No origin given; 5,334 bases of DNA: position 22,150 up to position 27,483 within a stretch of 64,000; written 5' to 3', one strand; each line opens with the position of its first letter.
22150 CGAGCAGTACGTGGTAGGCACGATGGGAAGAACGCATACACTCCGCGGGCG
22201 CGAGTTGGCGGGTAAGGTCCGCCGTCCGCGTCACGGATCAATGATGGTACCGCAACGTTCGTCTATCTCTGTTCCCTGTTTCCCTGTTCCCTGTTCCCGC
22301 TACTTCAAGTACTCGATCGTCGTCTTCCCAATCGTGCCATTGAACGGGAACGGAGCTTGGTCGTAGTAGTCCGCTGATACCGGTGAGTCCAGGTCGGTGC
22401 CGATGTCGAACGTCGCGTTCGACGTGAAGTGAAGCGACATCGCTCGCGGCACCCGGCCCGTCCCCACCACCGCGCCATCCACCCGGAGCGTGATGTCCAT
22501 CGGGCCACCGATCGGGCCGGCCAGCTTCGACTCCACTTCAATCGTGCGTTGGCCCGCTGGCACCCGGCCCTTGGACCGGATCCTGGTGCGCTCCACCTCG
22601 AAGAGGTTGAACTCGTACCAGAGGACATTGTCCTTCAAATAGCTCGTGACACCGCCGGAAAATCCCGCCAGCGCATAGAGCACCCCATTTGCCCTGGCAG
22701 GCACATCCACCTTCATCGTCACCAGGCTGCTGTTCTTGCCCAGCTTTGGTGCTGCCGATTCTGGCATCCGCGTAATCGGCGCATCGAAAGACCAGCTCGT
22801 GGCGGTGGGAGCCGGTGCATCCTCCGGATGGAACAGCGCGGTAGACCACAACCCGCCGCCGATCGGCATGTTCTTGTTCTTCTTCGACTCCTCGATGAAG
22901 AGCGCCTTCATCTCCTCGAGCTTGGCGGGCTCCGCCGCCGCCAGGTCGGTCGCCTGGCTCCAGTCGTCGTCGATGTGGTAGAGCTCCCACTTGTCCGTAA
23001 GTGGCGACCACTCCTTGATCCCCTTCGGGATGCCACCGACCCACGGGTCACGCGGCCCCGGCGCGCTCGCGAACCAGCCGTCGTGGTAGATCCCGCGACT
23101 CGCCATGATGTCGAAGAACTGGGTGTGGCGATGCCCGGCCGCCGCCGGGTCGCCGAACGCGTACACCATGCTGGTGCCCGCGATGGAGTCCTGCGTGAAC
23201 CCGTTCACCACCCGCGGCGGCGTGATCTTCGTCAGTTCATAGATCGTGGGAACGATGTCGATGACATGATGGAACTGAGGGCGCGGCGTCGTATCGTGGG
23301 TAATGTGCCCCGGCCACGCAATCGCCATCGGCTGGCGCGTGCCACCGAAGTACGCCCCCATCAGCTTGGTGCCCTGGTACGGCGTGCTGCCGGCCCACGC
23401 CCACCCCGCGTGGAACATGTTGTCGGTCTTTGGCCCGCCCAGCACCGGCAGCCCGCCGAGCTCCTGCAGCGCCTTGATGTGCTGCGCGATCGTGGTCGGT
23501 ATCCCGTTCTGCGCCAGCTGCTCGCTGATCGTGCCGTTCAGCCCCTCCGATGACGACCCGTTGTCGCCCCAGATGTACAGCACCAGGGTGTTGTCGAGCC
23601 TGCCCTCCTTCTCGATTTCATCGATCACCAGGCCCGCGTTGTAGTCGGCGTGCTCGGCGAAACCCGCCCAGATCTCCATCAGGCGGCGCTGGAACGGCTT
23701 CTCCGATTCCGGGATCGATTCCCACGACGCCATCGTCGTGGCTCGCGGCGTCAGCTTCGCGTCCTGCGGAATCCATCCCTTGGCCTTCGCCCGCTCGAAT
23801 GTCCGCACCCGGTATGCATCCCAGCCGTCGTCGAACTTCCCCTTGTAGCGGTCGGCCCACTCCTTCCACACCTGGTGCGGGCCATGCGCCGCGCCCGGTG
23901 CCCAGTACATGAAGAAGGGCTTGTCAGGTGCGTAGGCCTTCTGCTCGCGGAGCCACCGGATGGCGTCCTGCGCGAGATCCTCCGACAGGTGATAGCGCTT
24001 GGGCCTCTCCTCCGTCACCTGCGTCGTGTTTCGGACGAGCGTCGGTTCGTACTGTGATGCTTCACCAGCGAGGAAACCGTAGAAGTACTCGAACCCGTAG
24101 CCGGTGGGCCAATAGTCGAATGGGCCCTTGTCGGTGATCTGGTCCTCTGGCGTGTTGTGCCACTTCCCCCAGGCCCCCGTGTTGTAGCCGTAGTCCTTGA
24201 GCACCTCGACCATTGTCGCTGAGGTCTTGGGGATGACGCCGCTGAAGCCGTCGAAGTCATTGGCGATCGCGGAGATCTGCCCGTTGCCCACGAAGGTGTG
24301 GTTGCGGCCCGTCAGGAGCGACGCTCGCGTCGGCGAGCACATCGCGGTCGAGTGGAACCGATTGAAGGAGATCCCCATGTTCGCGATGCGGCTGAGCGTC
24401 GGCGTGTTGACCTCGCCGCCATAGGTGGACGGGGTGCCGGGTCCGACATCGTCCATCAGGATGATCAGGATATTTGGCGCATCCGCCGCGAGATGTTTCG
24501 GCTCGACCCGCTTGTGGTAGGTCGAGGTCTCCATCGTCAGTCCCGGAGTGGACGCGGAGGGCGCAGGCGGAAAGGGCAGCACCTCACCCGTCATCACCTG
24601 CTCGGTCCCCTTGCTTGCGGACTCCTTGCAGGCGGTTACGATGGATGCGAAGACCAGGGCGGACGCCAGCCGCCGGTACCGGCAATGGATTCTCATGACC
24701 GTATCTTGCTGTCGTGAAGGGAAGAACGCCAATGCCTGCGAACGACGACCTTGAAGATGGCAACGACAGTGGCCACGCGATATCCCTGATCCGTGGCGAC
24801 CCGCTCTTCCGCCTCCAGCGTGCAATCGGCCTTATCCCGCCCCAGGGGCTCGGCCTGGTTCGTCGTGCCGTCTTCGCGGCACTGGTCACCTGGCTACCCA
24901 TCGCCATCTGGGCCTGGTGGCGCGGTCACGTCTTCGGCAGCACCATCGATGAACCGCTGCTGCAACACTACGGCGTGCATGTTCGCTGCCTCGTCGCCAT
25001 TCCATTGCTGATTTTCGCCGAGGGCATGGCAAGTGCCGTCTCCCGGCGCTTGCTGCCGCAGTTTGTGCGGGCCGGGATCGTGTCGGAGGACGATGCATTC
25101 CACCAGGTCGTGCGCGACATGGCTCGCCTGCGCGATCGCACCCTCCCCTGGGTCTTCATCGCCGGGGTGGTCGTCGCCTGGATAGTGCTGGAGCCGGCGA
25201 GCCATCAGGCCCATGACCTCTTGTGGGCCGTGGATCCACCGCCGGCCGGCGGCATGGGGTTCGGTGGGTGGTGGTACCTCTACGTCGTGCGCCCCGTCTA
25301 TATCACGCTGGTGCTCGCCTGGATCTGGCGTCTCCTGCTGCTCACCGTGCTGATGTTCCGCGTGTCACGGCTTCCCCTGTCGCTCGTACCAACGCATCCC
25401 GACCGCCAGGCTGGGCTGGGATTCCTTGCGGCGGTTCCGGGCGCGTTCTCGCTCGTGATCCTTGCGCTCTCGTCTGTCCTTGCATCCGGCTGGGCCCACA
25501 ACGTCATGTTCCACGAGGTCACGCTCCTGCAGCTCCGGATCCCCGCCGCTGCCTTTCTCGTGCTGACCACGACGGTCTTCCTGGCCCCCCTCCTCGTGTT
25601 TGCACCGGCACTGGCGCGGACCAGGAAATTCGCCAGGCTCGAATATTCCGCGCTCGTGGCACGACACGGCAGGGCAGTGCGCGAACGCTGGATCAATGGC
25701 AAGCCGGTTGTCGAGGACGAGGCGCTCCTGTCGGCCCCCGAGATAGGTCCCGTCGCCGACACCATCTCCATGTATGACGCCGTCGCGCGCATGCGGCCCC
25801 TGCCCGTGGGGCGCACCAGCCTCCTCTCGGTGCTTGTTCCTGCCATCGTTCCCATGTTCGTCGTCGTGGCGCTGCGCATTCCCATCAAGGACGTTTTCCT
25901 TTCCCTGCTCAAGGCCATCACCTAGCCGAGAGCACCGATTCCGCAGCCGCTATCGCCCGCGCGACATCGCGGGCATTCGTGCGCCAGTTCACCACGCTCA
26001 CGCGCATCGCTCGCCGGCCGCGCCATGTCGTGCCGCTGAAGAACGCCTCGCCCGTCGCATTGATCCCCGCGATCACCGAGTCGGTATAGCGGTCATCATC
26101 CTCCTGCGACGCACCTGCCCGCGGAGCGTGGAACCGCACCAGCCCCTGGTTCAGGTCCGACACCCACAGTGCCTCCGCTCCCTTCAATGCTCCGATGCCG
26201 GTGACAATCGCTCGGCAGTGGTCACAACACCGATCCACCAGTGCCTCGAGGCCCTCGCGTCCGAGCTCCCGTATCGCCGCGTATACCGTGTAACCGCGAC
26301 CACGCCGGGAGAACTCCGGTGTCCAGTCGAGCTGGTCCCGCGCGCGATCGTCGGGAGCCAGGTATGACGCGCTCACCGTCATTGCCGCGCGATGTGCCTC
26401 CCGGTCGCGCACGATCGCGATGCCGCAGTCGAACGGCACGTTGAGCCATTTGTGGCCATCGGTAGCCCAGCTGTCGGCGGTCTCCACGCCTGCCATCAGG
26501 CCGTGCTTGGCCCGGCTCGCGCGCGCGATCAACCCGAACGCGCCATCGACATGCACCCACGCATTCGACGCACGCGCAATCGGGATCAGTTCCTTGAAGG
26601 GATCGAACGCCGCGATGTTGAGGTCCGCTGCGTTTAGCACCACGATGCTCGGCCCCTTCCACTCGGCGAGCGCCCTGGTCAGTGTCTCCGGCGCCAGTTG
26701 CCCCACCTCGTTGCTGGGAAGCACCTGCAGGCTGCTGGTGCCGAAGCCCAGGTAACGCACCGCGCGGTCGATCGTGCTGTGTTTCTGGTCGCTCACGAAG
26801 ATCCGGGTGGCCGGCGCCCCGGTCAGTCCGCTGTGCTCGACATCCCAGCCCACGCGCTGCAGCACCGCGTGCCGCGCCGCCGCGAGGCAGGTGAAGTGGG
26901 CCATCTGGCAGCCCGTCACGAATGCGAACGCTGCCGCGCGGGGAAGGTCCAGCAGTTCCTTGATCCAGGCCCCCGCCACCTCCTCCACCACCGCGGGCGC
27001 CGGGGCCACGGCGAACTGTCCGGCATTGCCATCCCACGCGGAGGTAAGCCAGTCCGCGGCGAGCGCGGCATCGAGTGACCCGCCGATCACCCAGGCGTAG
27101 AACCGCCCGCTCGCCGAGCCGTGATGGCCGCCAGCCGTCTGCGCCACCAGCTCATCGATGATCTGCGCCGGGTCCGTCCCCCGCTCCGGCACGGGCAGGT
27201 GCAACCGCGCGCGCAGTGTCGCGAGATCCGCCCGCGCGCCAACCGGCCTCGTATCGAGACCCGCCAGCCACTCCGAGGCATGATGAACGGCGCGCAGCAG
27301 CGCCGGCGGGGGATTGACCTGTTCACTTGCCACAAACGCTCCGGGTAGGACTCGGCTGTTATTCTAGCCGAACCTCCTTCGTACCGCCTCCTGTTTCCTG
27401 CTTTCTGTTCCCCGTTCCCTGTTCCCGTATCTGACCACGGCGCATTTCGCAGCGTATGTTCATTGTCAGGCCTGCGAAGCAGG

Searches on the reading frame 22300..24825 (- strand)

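Call 68: search_protein_families(library=pfam, proteins=[window:22300-24825:-], max_evalue=0.001)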
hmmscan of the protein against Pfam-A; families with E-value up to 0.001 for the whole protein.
window:22300-24825:- (841 aa): 1 family
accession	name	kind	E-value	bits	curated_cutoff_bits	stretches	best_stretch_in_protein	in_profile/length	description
PF00884.28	Sulfatase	-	6.6e-56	190.3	25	1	117-533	1-300/301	Sulfatase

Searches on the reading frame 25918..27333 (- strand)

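Call 68: search_protein_families(library=pfam, proteins=[window:25918-27333:-], max_evalue=0.001)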
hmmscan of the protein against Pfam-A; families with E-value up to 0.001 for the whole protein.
window:25918-27333:- (471 aa): 2 families
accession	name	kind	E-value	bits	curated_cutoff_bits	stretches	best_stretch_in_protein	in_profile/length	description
PF00282.25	Pyridoxal_deC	-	2.8e-45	155.1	27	1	43-401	7-372/375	Pyridoxal-dependent decarboxylase conserved domain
PF00266.25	Aminotran_5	-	0.00082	18.9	21.5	0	183-271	96-183/371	Aminotransferase class-V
